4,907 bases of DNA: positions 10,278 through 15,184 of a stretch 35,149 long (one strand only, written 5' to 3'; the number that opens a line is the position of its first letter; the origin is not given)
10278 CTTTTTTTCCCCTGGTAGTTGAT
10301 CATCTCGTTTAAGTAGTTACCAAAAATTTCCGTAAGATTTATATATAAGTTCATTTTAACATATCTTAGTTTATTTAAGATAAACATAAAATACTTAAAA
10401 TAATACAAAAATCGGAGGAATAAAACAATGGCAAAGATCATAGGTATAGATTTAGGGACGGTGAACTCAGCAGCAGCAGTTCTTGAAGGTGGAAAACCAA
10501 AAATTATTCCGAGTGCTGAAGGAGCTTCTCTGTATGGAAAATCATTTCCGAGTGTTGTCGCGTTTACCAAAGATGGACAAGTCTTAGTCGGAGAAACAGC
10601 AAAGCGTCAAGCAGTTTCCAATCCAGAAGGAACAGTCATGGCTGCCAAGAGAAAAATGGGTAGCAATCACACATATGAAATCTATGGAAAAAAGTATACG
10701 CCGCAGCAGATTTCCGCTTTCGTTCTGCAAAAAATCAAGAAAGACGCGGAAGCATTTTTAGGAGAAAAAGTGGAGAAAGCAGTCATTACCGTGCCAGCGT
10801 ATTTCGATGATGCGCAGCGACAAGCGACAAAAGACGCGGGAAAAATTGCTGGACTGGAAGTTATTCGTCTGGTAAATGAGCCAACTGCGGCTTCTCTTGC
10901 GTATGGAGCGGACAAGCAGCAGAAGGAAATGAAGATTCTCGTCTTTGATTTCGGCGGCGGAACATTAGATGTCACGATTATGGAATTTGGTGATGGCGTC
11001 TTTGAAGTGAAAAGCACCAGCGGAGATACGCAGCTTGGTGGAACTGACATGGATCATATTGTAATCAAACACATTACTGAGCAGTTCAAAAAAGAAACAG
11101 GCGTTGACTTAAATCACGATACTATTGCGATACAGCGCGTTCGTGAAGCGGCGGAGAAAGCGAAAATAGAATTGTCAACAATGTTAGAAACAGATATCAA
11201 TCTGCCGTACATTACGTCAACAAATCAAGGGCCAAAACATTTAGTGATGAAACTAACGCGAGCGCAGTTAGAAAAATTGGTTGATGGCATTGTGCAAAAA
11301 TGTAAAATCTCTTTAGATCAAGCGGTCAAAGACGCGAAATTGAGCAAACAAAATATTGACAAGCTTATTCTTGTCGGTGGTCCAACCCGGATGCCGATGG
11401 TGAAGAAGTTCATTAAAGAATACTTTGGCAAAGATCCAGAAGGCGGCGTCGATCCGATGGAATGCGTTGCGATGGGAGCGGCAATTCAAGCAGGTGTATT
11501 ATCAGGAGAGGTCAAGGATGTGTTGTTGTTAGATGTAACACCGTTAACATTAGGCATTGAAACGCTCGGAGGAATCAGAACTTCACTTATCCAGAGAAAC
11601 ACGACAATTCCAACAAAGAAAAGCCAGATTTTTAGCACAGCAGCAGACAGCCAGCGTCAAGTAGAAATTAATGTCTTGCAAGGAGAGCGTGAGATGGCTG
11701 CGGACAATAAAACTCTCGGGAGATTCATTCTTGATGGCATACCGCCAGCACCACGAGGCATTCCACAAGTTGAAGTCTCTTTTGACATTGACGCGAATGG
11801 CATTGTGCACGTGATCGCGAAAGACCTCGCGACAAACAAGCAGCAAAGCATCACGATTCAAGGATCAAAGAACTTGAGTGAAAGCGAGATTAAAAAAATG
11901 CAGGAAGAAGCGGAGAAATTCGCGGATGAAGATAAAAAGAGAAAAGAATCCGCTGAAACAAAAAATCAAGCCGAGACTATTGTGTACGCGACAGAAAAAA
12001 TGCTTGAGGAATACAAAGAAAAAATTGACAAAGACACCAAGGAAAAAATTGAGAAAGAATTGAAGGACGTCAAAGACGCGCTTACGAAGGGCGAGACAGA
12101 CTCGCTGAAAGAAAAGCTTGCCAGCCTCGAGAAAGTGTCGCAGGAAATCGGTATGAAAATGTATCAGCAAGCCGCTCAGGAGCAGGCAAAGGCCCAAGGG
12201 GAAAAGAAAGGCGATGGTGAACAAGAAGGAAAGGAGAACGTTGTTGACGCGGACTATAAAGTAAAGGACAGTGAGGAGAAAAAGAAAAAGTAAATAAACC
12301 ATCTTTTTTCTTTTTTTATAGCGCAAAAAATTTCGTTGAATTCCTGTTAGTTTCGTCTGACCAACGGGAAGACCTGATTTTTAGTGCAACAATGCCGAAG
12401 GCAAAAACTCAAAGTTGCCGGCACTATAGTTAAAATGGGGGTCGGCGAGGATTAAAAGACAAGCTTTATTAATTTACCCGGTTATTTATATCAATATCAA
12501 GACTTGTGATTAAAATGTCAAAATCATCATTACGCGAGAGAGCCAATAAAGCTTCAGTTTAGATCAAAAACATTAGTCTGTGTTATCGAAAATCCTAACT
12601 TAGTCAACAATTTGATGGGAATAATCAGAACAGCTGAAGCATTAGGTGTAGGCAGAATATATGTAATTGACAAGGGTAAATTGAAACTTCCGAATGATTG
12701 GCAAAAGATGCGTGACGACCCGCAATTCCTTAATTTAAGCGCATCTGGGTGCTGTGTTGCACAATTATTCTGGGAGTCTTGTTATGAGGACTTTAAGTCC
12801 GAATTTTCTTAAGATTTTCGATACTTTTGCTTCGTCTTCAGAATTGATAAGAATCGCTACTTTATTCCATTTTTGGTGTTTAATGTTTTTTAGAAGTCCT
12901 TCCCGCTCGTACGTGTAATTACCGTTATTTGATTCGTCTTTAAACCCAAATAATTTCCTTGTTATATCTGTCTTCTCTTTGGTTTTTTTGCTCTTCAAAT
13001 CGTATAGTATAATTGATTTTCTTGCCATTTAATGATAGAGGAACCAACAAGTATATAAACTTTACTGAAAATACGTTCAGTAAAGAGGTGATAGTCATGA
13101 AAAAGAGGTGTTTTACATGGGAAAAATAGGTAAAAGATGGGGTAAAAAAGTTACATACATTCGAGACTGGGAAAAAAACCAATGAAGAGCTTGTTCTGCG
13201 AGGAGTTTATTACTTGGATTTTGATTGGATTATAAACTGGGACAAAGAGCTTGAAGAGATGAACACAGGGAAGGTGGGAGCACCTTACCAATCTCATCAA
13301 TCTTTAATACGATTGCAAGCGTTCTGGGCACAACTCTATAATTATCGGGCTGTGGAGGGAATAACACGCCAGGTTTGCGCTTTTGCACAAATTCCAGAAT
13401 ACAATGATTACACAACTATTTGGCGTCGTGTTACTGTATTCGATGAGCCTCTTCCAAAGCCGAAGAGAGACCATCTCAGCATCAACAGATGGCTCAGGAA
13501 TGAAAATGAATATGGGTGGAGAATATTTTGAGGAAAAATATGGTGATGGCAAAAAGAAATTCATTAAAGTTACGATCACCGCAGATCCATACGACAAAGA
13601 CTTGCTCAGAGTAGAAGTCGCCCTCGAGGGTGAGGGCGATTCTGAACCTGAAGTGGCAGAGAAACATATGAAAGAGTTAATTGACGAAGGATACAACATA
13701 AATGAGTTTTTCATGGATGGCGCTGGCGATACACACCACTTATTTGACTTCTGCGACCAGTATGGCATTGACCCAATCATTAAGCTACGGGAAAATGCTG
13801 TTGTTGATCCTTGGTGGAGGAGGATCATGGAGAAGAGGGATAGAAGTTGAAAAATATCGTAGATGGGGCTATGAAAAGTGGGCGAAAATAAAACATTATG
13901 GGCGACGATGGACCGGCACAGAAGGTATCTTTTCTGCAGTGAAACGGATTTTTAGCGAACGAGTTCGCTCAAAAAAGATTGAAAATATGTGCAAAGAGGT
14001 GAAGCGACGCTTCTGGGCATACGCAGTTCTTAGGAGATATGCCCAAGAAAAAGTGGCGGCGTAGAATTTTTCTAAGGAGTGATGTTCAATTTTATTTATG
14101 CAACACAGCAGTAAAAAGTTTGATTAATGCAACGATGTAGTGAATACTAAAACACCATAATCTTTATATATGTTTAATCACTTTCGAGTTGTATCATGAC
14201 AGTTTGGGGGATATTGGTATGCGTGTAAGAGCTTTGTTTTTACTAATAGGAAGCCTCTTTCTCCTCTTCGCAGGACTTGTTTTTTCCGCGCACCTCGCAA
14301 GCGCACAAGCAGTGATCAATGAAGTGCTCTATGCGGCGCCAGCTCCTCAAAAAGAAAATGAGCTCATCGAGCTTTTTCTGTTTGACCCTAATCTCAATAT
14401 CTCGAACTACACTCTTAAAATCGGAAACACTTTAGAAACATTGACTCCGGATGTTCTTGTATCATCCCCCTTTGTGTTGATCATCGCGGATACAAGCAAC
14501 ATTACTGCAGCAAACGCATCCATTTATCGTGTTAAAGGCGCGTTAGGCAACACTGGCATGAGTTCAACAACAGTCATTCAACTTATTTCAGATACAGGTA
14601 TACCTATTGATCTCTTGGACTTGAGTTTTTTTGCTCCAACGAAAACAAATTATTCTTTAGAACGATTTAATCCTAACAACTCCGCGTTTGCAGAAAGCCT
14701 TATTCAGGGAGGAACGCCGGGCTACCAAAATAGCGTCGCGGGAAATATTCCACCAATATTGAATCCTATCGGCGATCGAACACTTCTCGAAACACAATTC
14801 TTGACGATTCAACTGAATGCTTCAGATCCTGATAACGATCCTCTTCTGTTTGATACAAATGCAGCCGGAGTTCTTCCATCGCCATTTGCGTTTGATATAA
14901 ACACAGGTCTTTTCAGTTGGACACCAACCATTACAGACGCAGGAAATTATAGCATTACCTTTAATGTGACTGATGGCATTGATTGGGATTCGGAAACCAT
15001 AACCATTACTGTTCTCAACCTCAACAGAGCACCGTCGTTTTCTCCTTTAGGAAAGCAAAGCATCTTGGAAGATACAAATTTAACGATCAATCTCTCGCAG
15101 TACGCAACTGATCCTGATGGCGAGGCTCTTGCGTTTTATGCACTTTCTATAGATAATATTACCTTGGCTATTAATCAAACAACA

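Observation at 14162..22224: Three-gene cluster of paralogous, C-terminally anchored surface proteins, including a roughly 1470-aa LTD plus cadherin-like adhesin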

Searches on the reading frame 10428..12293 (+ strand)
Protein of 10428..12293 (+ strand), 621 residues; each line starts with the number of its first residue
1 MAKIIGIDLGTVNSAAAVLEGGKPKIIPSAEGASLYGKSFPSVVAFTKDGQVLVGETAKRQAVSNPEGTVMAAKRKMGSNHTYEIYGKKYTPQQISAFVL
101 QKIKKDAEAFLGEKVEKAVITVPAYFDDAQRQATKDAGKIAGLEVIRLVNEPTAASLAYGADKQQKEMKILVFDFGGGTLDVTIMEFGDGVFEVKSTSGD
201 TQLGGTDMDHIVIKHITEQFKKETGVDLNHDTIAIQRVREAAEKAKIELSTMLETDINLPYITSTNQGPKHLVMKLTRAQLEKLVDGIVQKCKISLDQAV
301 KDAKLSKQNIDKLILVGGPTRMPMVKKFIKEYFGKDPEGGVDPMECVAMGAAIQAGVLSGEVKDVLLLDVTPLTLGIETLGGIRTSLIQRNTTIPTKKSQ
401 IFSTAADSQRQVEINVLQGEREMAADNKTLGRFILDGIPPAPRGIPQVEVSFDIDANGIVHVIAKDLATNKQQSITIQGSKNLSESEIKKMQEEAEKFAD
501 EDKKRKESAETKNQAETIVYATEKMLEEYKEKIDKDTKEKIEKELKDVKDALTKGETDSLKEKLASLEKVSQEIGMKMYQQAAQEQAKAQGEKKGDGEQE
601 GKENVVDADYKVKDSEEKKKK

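Call 5: search_protein_families(library=pfam, proteins=[window:10428-12293:+], max_evalue=0.001)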
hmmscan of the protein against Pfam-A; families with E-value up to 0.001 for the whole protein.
window:10428-12293:+ (621 aa): 2 families
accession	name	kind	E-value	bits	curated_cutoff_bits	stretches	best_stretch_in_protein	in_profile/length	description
PF00012.26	HSP70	-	9.9e-229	760.9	20.6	2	84-580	102-599/599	Hsp70 protein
PF06723.19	MreB_Mbl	-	8e-18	64.8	27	1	4-353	3-317/327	MreB/Mbl protein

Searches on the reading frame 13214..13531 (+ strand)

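Call 18: search_protein_families(library=pfam, proteins=[window:13214-13531:+], max_evalue=1)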
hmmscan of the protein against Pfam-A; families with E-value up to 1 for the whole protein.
window:13214-13531:+ (105 aa): 1 family
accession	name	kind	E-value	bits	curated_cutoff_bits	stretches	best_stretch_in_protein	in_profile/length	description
PF13737.12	DDE_Tnp_1_5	-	5.8e-05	23.9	28.1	1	2-86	11-95/112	Transposase DDE domain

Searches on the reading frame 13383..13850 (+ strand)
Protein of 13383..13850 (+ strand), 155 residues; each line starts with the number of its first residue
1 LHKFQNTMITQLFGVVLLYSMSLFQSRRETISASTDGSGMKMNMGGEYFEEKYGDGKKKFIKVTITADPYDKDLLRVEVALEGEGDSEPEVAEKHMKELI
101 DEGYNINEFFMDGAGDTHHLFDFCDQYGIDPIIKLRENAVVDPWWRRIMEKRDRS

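Call 18: search_protein_families(library=pfam, proteins=[window:13383-13850:+], max_evalue=1)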
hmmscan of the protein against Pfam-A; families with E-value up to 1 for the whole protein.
window:13383-13850:+ (155 aa): 1 family
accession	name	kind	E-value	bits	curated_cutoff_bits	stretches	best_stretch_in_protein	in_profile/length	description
PF01609.27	DDE_Tnp_1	-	0.0063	16.7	23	1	36-141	10-112/200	Transposase DDE domain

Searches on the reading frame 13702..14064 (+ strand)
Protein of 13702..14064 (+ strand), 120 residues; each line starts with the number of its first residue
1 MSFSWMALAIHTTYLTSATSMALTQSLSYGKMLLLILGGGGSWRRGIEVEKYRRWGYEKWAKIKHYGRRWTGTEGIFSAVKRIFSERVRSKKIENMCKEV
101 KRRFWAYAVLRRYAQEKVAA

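Call 18: search_protein_families(library=pfam, proteins=[window:13702-14064:+], max_evalue=1)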
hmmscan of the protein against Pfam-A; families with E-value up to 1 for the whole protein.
window:13702-14064:+ (120 aa): 1 family
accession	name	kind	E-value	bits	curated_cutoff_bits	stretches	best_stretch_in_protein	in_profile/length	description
PF18009.6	Fer4_23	-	0.08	13.8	27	1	74-118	17-63/82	4Fe-4S iron-sulfur cluster binding domain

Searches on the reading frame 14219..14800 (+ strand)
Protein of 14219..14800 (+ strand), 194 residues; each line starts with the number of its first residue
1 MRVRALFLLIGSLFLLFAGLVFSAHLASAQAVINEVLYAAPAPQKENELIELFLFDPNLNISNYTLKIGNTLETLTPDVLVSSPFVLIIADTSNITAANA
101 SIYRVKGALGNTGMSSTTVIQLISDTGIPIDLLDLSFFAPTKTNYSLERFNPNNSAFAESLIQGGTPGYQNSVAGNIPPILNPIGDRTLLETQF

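Call 18: search_protein_families(library=pfam, proteins=[window:14219-14800:+], max_evalue=1)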
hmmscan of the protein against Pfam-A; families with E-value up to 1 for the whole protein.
window:14219-14800:+ (194 aa): 0 families

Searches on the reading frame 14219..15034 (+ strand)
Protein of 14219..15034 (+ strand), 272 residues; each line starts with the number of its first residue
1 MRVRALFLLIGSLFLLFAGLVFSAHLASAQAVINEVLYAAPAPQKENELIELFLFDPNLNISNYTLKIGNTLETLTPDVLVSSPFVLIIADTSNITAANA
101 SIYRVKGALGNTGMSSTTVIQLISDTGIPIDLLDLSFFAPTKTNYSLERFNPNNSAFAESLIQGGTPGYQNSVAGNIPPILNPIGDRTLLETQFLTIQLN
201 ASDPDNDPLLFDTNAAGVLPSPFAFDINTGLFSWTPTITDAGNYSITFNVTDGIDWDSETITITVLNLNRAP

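Call 53: search_solved_structures(query=A2, max_evalue=10, show_alignments=2)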
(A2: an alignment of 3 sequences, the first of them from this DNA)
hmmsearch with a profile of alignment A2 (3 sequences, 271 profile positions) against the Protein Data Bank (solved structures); distinct sequences matched with E-value up to 10: 9.
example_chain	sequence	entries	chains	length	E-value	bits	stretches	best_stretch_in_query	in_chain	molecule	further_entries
6dms_A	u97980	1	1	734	2e-07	33.7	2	231-267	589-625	Alpha-1,4-endofucoidanase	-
6dlh_A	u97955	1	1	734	2e-07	33.7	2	231-267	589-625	Alpha-1,4-endofucoidanase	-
6dns_A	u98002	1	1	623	0.00075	22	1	231-264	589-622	Alpha-1,4-endofucoidanase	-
7sb6_A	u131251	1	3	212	0.056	15.9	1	196-269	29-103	Cadherin 23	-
2wcp_A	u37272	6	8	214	0.2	14.1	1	196-269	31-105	CADHERIN-23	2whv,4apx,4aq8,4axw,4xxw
6n2e_C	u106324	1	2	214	0.2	14.1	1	196-269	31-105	Cadherin-23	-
1f97_A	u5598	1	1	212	0.6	12.5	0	223-265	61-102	JUNCTION ADHESION MOLECULE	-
7wap_B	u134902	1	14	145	0.68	12.3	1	204-232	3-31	Mevo lectin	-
7bsb_B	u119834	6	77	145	0.72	12.2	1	204-232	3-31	lectin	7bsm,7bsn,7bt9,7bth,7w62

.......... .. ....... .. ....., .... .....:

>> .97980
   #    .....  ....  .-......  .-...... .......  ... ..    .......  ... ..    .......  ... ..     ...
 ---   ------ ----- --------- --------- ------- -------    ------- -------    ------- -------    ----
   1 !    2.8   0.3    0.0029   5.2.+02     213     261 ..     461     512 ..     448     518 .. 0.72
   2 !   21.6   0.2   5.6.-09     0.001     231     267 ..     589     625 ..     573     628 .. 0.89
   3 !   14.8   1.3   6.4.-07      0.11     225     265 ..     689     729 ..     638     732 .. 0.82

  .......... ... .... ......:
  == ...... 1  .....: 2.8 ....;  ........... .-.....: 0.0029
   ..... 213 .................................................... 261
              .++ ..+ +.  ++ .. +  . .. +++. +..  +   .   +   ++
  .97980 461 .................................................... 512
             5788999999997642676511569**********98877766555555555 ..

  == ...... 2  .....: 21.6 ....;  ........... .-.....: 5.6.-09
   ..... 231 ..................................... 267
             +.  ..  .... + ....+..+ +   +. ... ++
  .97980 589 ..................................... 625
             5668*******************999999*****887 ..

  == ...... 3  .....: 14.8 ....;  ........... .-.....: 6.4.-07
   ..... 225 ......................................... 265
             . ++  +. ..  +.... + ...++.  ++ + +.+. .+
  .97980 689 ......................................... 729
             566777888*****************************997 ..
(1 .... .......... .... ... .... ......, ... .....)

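Call 62: predict_structure(alignment_id=A3)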
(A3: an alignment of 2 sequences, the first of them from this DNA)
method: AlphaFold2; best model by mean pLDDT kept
length: 272 residues; sequences in the alignment: 2
mean_pLDDT: 39.3   pTM: 0.22
mean pLDDT of the five models: 39.3, 39.3, 38.8, 36.9, 33.0
residues with pLDDT >= 90: 0; 70-90: 16; 50-70: 14; < 50: 242
segments of 3 or more residues with pLDDT < 50: 28-222, 224-233, 235-237, 239-272
pLDDT, mean of each block of 10 residues (from residue 1): 71 78 56 38 33 34 41 36 31 30 31 36 37 36 29 27 24 27 27 37 43 41 46 47 44 44 41 31
secondary structure, 60 per line:
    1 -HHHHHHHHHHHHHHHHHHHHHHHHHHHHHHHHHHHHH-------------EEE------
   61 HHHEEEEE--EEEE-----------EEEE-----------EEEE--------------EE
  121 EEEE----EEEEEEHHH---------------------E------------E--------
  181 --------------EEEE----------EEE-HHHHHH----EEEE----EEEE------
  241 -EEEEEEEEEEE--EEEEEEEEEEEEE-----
elements in order: H2-38 E52-54 E64-68 E71-74 E86-89 E101-104 E119-124 E129-134 E195-198 E209-211 H213-218 E223-226 E231-234 E242-252 E255-267
